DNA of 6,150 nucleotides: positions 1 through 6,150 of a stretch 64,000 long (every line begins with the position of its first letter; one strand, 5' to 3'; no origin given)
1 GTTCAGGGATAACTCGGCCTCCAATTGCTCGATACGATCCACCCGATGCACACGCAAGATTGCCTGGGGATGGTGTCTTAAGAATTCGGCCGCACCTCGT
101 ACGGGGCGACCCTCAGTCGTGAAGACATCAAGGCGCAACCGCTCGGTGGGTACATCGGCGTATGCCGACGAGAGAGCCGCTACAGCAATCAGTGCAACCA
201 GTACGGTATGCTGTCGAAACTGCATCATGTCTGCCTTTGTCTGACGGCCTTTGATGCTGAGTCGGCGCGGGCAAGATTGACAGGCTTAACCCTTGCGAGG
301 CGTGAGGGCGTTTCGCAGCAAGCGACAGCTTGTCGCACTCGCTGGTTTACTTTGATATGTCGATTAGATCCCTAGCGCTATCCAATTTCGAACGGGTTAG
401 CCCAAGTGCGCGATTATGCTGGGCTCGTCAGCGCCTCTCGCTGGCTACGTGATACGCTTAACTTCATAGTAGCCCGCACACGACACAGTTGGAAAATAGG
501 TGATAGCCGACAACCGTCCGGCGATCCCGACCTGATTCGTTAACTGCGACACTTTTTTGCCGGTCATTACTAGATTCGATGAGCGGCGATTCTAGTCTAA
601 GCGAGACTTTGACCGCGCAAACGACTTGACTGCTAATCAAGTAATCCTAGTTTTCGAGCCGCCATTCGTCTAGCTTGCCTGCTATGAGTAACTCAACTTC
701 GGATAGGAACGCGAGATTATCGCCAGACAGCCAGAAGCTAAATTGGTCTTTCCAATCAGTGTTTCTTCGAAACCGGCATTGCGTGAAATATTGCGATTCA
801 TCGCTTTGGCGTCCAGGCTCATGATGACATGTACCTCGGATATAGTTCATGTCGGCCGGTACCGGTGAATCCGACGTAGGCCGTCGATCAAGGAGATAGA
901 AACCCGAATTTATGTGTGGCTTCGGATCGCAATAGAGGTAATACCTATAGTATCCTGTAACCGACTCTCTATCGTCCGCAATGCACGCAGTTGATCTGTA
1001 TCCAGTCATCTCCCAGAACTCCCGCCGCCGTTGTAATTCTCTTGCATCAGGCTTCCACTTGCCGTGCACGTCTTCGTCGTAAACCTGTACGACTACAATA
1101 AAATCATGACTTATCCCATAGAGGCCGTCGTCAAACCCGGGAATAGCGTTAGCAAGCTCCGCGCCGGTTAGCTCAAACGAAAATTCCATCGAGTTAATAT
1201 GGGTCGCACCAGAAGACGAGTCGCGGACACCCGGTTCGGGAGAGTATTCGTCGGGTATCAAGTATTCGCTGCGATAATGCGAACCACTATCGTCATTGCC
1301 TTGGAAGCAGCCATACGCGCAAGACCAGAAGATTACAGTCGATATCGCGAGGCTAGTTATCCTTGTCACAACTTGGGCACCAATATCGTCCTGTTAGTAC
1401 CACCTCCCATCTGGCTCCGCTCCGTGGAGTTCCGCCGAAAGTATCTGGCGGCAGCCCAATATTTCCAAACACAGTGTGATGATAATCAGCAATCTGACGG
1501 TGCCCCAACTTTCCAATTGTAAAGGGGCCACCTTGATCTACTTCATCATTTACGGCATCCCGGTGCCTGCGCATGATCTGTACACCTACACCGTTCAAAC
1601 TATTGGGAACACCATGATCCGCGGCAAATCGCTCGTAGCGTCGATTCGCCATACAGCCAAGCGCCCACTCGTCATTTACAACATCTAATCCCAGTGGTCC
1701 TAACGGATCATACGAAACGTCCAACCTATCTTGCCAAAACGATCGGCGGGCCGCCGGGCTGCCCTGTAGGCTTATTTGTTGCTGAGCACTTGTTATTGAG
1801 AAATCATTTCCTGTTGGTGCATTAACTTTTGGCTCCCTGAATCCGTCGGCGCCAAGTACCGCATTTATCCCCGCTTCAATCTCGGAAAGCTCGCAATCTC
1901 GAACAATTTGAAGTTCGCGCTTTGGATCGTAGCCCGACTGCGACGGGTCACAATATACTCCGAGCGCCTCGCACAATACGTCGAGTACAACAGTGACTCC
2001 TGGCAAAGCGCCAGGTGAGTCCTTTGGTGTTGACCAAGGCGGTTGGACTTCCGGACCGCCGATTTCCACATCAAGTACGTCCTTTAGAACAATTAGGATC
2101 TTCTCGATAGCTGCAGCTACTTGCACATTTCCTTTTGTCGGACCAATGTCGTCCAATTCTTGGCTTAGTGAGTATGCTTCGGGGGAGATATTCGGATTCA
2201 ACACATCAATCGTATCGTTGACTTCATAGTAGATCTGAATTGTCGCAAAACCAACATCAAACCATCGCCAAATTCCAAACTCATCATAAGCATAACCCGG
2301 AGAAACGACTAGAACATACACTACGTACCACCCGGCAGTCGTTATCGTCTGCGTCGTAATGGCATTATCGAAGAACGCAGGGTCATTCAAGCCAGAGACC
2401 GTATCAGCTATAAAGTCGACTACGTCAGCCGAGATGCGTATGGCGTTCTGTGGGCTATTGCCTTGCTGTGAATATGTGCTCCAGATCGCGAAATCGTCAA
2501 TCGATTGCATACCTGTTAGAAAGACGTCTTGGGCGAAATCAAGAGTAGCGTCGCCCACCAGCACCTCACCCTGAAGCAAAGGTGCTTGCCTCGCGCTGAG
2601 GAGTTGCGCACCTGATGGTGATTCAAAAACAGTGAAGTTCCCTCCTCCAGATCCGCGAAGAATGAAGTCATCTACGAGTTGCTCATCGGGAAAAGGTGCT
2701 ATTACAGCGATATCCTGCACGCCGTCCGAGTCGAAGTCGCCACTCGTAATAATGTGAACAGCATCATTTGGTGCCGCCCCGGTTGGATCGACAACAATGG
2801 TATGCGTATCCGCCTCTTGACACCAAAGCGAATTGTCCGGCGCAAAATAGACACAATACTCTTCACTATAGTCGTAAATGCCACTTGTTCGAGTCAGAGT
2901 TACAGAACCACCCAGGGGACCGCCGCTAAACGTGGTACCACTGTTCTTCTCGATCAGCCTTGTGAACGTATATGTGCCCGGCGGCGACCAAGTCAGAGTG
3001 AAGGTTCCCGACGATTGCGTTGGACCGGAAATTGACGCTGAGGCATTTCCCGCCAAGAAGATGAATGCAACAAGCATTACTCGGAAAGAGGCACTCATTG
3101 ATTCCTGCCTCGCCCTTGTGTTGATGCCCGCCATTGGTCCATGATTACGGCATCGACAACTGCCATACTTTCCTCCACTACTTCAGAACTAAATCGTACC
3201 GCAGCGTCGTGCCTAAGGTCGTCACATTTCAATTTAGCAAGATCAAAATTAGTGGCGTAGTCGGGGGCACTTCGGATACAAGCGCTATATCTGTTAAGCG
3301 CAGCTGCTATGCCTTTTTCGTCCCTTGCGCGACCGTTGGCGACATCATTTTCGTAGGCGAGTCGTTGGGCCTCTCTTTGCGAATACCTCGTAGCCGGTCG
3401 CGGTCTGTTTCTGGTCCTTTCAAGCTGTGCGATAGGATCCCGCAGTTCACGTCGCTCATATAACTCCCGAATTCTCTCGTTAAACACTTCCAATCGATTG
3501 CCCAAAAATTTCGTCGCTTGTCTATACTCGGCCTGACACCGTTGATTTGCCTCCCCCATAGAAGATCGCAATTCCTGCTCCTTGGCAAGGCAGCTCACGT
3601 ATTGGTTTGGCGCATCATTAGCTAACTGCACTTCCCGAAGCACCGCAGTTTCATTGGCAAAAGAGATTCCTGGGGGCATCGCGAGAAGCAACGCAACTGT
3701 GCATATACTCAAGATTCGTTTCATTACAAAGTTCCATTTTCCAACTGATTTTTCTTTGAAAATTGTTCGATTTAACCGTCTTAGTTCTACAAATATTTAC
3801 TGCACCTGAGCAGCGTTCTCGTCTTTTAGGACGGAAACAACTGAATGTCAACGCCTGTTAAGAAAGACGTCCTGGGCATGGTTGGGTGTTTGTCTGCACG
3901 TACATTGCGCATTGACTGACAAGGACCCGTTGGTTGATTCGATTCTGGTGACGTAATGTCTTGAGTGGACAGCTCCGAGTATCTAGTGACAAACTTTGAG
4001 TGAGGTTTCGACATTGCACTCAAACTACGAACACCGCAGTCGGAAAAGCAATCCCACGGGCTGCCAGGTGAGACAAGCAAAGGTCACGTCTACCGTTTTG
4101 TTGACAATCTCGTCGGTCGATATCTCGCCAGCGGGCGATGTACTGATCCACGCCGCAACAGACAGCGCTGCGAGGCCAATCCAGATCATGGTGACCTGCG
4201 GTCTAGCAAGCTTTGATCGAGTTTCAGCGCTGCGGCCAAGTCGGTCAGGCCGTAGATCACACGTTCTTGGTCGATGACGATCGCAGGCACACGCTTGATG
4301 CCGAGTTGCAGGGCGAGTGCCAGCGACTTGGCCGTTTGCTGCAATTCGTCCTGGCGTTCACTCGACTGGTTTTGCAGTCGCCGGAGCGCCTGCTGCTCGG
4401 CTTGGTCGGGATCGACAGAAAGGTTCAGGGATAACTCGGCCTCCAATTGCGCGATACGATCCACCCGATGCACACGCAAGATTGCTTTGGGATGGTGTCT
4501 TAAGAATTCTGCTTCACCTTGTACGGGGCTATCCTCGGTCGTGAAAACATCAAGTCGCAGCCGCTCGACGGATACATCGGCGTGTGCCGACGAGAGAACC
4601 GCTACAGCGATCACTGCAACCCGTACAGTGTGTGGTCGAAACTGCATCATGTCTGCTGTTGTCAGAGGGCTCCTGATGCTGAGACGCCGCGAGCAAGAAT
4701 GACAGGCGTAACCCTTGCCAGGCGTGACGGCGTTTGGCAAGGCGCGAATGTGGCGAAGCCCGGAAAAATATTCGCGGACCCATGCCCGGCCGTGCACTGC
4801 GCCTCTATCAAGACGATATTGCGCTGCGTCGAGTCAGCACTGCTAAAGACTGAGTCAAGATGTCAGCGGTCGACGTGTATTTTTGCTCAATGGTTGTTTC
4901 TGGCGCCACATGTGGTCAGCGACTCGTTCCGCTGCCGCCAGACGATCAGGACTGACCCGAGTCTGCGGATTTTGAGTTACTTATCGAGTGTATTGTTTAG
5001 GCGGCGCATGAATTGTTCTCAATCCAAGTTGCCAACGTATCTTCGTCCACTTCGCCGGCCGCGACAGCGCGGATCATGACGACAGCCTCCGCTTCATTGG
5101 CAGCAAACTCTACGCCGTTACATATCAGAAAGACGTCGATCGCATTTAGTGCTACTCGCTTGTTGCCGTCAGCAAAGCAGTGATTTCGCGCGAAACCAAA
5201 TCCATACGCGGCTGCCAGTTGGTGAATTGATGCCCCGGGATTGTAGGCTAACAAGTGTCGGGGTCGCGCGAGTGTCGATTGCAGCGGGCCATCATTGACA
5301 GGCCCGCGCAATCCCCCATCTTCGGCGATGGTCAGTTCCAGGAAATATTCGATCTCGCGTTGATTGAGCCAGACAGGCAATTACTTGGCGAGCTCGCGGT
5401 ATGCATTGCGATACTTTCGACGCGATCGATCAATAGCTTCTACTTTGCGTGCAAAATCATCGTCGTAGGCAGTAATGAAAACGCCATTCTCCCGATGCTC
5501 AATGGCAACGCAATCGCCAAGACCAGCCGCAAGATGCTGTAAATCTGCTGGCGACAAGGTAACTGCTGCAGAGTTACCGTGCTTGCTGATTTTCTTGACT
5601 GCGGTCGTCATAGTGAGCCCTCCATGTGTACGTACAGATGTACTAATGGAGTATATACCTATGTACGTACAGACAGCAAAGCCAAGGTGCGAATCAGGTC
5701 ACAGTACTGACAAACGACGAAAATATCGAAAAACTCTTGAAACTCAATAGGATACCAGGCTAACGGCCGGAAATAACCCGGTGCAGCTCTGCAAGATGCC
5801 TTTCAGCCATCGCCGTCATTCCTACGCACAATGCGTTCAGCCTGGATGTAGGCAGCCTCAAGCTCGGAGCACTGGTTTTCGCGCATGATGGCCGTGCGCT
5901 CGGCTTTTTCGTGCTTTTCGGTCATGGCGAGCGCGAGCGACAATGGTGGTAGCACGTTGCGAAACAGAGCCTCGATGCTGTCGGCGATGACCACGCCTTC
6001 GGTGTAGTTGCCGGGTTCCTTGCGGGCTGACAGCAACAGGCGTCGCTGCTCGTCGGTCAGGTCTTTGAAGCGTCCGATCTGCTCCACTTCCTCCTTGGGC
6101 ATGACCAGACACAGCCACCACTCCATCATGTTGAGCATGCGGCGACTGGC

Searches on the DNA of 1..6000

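Call 57: search_rna_families(source=window, start=1, end=6000, threshold=evalue, max_evalue=1)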
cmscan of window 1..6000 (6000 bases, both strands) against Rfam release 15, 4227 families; matches with E-value up to 1: 1.
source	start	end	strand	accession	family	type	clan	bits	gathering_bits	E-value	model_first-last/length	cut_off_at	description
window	4270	4326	+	RF01276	sR53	Gene; snRNA; snoRNA; CD-box;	-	22.1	49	0.076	1-60/60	no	Small nucleolar RNA sR53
